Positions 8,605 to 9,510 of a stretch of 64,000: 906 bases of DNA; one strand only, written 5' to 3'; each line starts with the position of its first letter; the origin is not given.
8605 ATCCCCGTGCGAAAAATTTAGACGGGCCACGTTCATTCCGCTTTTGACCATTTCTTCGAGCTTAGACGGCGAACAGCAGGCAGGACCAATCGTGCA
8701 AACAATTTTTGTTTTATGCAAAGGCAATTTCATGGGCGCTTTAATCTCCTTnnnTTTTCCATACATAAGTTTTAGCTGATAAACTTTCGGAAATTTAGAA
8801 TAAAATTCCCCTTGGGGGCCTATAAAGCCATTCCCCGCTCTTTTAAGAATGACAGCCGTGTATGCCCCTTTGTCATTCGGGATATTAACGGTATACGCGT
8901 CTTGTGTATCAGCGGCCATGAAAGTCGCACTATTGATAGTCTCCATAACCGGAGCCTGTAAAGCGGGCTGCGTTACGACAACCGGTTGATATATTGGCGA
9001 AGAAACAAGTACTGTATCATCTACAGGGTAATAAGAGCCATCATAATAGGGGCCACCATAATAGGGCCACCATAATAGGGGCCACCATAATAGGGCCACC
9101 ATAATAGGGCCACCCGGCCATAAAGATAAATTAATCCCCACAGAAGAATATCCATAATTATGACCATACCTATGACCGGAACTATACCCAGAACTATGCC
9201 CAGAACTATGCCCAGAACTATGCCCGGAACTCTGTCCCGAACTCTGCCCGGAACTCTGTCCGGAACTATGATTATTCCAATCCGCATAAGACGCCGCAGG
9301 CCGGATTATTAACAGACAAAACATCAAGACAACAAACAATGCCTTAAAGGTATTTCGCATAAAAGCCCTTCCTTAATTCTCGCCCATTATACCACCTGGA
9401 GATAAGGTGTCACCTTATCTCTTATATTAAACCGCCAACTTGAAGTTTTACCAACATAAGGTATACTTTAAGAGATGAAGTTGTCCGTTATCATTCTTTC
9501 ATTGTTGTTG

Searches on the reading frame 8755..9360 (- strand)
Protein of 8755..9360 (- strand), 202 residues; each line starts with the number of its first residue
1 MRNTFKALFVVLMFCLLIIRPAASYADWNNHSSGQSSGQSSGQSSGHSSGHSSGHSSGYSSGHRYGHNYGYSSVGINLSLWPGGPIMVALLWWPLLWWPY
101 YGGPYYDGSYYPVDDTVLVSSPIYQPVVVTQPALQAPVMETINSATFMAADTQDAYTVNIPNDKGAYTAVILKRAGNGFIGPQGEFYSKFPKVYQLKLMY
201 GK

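Call 21: search_protein_families(library=ncbifam, proteins=[window:8755-9360:-], max_evalue=0.01)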
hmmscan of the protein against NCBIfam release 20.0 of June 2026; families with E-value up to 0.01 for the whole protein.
window:8755-9360:- (202 aa): 4 families
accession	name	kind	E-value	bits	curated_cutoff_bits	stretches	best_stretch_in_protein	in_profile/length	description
NF004270.2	PRK05687.2-1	equivalog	3.4e-05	23.5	180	1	29-71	39-83/223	flagellar assembly protein FliH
NF033849.1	ser_rich_anae_1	subfamily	4.4e-05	21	650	1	31-72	355-396/1163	serine-rich protein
NF009925.1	PRK13386.1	equivalog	0.0012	18.1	192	1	31-71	35-75/228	flagellar assembly protein FliH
NF004267.1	PRK05687.1-3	equivalog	0.0034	16.5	293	1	35-71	76-112/266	flagellar assembly protein FliH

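Call 54: search_protein_families(library=pfam, proteins=[window:8755-9360:-], max_evalue=0.01)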
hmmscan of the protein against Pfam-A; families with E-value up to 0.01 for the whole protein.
window:8755-9360:- (202 aa): 0 families
